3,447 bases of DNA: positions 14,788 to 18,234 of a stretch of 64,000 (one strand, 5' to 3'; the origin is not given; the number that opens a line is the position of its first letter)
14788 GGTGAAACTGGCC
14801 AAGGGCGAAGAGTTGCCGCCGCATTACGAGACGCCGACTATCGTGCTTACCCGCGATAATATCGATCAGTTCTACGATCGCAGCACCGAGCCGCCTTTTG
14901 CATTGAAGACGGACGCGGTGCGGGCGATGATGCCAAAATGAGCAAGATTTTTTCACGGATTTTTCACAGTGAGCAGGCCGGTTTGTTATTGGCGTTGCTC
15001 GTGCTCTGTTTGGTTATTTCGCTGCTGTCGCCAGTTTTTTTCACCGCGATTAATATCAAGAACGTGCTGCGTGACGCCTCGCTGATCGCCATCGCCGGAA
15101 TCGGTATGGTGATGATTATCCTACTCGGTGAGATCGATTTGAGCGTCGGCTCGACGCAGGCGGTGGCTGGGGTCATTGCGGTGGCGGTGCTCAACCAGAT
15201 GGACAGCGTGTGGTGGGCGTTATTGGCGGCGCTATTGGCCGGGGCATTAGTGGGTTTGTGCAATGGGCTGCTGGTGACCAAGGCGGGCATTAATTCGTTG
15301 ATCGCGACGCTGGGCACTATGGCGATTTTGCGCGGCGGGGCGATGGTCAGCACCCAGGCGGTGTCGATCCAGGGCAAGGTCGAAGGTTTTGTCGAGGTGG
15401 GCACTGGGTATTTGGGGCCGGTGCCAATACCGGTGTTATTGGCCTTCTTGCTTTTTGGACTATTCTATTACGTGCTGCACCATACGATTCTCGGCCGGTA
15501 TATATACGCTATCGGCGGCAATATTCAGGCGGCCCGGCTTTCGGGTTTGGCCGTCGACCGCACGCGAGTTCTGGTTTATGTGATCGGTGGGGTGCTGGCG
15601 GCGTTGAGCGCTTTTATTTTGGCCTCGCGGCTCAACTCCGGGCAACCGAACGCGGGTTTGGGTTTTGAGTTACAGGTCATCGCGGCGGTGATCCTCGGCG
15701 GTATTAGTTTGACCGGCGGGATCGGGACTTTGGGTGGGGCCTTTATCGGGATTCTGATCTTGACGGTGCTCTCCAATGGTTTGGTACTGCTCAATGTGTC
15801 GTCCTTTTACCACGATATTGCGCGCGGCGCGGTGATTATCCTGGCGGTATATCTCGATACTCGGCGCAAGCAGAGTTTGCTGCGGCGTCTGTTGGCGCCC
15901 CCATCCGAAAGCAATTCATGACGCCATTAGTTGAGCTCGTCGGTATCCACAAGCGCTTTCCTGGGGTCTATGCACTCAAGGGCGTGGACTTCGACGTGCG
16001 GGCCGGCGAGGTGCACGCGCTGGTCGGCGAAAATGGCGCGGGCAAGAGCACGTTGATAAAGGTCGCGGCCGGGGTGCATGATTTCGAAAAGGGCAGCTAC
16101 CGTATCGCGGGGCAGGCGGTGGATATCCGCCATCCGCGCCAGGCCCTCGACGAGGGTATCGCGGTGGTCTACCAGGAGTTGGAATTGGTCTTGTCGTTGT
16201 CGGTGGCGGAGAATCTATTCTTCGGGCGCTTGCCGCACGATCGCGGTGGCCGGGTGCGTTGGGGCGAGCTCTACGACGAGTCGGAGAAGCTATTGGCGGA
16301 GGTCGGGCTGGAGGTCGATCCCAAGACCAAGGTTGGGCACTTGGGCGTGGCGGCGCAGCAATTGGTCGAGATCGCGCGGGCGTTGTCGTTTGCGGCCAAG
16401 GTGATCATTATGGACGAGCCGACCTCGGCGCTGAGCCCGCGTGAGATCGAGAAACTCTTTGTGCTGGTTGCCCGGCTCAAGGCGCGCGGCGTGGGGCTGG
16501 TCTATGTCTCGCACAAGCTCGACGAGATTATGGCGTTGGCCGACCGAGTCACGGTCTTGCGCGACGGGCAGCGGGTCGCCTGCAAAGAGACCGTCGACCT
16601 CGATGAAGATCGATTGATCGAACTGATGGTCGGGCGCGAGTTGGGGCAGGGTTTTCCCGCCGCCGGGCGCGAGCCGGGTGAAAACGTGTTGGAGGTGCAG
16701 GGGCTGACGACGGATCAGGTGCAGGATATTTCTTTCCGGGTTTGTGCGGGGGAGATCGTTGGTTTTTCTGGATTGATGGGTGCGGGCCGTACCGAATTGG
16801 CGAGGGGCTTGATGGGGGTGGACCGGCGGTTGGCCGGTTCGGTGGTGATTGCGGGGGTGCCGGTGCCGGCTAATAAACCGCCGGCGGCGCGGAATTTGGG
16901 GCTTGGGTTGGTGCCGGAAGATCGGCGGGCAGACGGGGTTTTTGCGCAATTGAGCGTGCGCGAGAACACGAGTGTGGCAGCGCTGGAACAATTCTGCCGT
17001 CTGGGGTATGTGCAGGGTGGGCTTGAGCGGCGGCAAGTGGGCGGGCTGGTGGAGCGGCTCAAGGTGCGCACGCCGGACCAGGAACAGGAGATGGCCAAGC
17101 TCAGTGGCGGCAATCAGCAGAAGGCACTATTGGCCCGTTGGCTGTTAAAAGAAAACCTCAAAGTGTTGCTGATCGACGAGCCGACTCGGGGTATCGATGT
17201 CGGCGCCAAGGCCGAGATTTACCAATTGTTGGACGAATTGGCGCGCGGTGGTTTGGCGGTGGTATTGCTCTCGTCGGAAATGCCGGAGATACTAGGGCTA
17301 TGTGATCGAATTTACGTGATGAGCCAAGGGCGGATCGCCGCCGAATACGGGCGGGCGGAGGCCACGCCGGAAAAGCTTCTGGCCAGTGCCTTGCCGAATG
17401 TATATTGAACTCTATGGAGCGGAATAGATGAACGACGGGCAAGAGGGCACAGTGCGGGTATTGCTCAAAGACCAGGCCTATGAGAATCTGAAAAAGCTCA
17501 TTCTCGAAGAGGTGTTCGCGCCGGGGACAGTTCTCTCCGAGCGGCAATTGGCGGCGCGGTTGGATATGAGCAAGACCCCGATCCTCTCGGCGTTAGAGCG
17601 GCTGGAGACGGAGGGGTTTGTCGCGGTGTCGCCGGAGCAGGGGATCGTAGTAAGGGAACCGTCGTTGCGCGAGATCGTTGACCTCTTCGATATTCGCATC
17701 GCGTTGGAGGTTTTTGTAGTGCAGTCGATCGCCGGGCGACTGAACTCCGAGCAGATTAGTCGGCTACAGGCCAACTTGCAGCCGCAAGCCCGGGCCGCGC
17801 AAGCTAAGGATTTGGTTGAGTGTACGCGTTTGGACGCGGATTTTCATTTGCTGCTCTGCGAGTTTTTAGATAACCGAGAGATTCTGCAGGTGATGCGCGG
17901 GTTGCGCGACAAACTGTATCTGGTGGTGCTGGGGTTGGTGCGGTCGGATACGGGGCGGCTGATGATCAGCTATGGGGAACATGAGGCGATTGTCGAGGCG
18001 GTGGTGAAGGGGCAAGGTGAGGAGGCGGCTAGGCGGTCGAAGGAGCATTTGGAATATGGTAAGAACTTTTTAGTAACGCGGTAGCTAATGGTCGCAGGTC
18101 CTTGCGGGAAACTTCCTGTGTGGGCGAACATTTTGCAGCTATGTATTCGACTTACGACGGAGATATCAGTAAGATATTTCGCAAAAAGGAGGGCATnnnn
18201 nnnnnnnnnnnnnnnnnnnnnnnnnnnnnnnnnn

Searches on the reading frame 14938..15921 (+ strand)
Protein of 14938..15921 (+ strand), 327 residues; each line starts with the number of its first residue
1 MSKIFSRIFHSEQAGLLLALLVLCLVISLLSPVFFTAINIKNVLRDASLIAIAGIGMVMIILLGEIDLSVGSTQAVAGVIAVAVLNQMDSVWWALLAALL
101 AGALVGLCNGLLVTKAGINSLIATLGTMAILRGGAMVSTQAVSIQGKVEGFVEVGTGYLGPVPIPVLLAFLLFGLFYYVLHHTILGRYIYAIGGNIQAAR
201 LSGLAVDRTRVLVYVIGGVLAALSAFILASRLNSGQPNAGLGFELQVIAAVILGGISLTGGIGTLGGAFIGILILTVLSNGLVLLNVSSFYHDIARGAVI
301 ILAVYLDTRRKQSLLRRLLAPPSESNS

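Call 4: search_protein_families(library=pfam, proteins=[window:14938-15921:+], max_evalue=0.01)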
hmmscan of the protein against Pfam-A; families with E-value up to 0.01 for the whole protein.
window:14938-15921:+ (327 aa): 1 family
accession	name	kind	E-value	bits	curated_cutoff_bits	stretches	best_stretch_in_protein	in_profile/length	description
PF02653.21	BPD_transp_2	-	2.8e-41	141.9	26.8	1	40-304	2-269/269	Branched-chain amino acid transport system / permease component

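Call 5: search_protein_families(library=ncbifam, proteins=[window:14938-15921:+], max_evalue=0.01)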
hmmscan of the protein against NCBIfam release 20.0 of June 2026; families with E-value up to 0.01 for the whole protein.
window:14938-15921:+ (327 aa): 10 families
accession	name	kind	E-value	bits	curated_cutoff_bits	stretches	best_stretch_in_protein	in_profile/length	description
NF007067.0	PRK09512.1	equivalog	2.7e-80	269.9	398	1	3-310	10-320/321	ribose ABC transporter permease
NF008441.0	PRK11285.1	equivalog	3.3e-79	266.4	378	1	10-312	26-328/333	L-arabinose ABC transporter permease AraH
NF040906.3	GguB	equivalog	4e-65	220.5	450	2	162-311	224-373/375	multiple monosaccharide ABC transporter permease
NF007252.0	PRK09699.1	equivalog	1.3e-55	189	396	1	15-307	27-321/326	D-allose ABC transporter permease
NF007014.0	PRK09478.1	equivalog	3.1e-49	168.1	386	1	10-310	12-331/336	galactose/methyl galactoside ABC transporter permease MglC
NF011961.0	PRK15432.1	equivalog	1.3e-44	152.8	388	1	11-317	8-314/344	autoinducer 2 ABC transporter permease LsrC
NF008630.0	PRK11618.1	equivalog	5.9e-42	144.1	363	1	21-308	16-310/331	galactofuranose ABC transporter, permease protein YjfF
NF041862.1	YtfT_transport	equivalog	6.2e-35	120.9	535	1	18-314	26-331/339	galactofuranose ABC transporter, ATP-binding protein YtfT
NF011612.1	PRK15038.1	equivalog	7.8e-32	110.7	500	1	17-304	8-302/322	autoinducer 2 ABC transporter permease LsrD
NF008011.0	PRK10740.1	equivalog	0.0018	18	379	0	146-304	144-292/308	high-affinity branched-chain amino acid ABC transporter permease LivH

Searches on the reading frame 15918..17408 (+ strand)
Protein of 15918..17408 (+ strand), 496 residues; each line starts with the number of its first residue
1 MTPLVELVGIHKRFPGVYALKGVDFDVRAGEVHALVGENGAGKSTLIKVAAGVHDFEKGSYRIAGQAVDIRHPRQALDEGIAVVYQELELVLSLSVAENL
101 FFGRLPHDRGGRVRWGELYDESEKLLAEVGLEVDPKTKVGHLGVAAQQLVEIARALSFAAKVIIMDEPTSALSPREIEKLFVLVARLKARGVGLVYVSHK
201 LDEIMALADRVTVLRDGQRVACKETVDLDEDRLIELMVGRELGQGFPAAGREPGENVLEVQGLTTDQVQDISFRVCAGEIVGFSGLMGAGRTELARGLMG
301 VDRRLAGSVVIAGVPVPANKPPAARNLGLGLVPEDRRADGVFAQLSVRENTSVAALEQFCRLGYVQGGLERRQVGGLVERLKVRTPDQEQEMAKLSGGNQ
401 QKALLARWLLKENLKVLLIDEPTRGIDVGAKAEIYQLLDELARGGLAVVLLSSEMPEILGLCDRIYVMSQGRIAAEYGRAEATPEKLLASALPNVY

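Call 4: search_protein_families(library=pfam, proteins=[window:15918-17408:+], max_evalue=0.01)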
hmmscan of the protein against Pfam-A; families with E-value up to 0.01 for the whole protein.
window:15918-17408:+ (496 aa): 7 families
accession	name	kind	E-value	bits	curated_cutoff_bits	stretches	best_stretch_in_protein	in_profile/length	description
PF00005.33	ABC_tran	-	1.2e-45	156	25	2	20-170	1-137/137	ABC transporter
PF13304.12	AAA_21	-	3.8e-16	60.5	27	2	380-450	223-295/304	AAA domain, putative AbiEii toxin, Type IV TA system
PF02367.23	TsaE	-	0.0003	21.2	26.6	0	270-299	13-42/128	Threonylcarbamoyl adenosine biosynthesis protein TsaE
PF13555.12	AAA_29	-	0.0011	19.1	27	1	22-47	14-39/61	P-loop containing region of AAA domain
PF13401.12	AAA_22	-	0.003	18.3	27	0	34-48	9-23/130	AAA domain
PF09818.15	ABC_ATPase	-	0.0057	16.1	23.2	0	159-223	187-255/283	P-loop domain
PF03193.22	RsgA_GTPase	-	0.0067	16.7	30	0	30-52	106-128/174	RsgA GTPase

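Call 5: search_protein_families(library=ncbifam, proteins=[window:15918-17408:+], max_evalue=0.01)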
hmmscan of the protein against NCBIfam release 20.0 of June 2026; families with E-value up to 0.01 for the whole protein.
window:15918-17408:+ (496 aa): 191 families (the best 25 are shown)
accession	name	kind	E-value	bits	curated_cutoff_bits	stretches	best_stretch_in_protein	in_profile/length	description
NF008442.0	PRK11288.1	equivalog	1.1e-170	568.2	689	1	2-494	5-498/504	L-arabinose ABC transporter ATP-binding protein AraG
NF008030.0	PRK10762.1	equivalog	1.8e-163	544.9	745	1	1-492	1-492/501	ribose ABC transporter ATP-binding protein RbsA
NF010069.0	PRK13549.1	equivalog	1.7e-159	531.6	699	1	2-492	3-502/513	xylose ABC transporter ATP-binding protein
NF008215.0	PRK10982.1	equivalog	2.1e-147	491.7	828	1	4-488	13-499/506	galactose/methyl galactoside ABC transporter ATP-binding protein MglA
NF040905.2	GguA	equivalog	6e-147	490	810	1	5-489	2-498/500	multiple monosaccharide ABC transporter ATP-binding protein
NF007253.0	PRK09700.1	equivalog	3.1e-141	471.5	772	1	1-494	2-509/510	D-allose ABC transporter ATP-binding protein AlsA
NF041861.1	YtfR_transport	equivalog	7e-139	463.4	850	1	5-488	2-487/492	galactofuranose ABC transporter, ATP-binding protein YtfR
TIGR02633.1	xylG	equivalog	7.9e-139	463.3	723.65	1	4-492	1-500/500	D-xylose ABC transporter ATP-binding protein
NF011967.0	PRK15439.1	equivalog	1.3e-120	403.3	586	1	2-487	9-495/510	autoinducer 2 ABC transporter ATP-binding protein LsrA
NF047930.1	ABC_ATP_B6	equivalog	1.3e-109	367.2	670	1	4-475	2-492/510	putative B6 ABC transporter ATP-binding protein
TIGR03410.1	urea_trans_UrtE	equivalog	4.2e-59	199.8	285.8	2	10-235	6-226/230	urea ABC transporter ATP-binding subunit UrtE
TIGR01188.1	drrA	subfamily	6.4e-59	199.7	312.45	2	12-229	1-212/302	daunorubicin resistance ABC transporter, ATP-binding protein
TIGR04406.1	LPS_export_lptB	equivalog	8.5e-53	179.1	240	2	9-225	6-219/239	LPS export ABC transporter ATP-binding protein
TIGR03864.1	PQQ_ABC_ATP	hypoth_equivalog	9.4e-52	175.8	302.25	2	6-225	3-216/236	ABC transporter, ATP-binding subunit, PQQ-dependent alcohol dehydrogenase system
TIGR03265.1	PhnT2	equivalog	6.9e-50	170.2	457.7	2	4-218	4-212/353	putative 2-aminoethylphosphonate ABC transporter ATP-binding protein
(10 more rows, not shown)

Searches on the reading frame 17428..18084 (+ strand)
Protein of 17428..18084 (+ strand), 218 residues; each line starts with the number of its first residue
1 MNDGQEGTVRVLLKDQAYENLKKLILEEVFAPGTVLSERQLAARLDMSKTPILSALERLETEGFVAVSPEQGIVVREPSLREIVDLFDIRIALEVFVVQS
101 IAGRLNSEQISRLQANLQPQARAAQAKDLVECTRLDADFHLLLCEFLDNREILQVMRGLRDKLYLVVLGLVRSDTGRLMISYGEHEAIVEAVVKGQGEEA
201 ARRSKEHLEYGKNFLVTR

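Call 4: search_protein_families(library=pfam, proteins=[window:17428-18084:+], max_evalue=0.01)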
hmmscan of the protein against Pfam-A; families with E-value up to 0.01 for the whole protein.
window:17428-18084:+ (218 aa): 4 families
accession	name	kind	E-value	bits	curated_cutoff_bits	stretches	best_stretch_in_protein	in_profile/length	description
PF07729.17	FCD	-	1.9e-25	90.1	24.3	1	85-209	1-124/125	FCD domain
PF00392.27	GntR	-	5.4e-15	55.2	27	1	14-75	2-64/64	Bacterial regulatory proteins, gntR family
PF13412.12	HTH_24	-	0.00012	22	21.9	1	36-65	18-47/48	Winged helix-turn-helix DNA-binding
PF13463.12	HTH_27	-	0.00084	20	22.2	0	24-65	7-48/68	Winged helix DNA-binding domain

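Call 5: search_protein_families(library=ncbifam, proteins=[window:17428-18084:+], max_evalue=0.01)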
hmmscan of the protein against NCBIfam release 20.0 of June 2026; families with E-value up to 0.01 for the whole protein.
window:17428-18084:+ (218 aa): 19 families
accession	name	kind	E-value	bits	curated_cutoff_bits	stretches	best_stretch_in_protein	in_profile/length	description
TIGR03338.1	phnR_burk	equivalog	1.7e-32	112.8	271.5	1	19-212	18-210/212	phosphonate utilization associated transcriptional regulator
NF003011.0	PRK03837.1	subfamily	1.8e-19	70.3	260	2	82-211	103-229/241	transcriptional regulator NanR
NF007741.0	PRK10421.1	equivalog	3.3e-14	52.9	311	2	84-213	99-231/262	transcriptional regulator LldR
NF008504.0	PRK11414.1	equivalog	9.9e-13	48.3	225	1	4-139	3-138/221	GntR family transcriptional regulator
NF007001.0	PRK09464.1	equivalog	1.1e-12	48.2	330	1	13-216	11-233/254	pyruvate dehydrogenase complex transcriptional repressor PdhR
NF008576.0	PRK11534.1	equivalog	8.5e-11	41.9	218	1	16-208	11-210/225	DNA-binding transcriptional regulator CsiR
NF052282.1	PLP_TF_PdxR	equivalog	3.1e-09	36.4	320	1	13-79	2-69/448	MocR-like pyridoxine biosynthesis transcription factor PdxR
NF007442.0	PRK09990.1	equivalog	6.1e-09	35.7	301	1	14-210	12-230/256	transcriptional regulator GlcC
NF052281.1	rhizopine_MocR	equivalog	5e-08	32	650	1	11-77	17-84/479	rhizopine catabolism transcriptional regulator MocR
NF007588.0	PRK10225.1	equivalog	4.7e-06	26.1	442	1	20-92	17-90/257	Uxu operon transcriptional regulator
NF052290.2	MocR_like_YczR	exception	3.4e-05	22.7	487.4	1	19-79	26-87/458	MocR-like transcription factor YczR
TIGR02018.2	his_ut_repres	equivalog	0.00065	19.1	220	1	20-84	7-73/226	histidine utilization transcriptional repressor HutC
NF052285.1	GABA_TF_GabR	exception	0.00077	18.4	600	1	16-75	3-63/456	MocR-like transcriptional regulator GabR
NF008571.0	PRK11523.1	equivalog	0.00084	18.8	396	1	15-76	11-73/258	transcriptional regulator ExuR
NF052441.1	TransRegRv0792c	equivalog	0.0031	16.8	400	1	15-110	19-113/260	Rv0792c family HTH-type transcriptional regulator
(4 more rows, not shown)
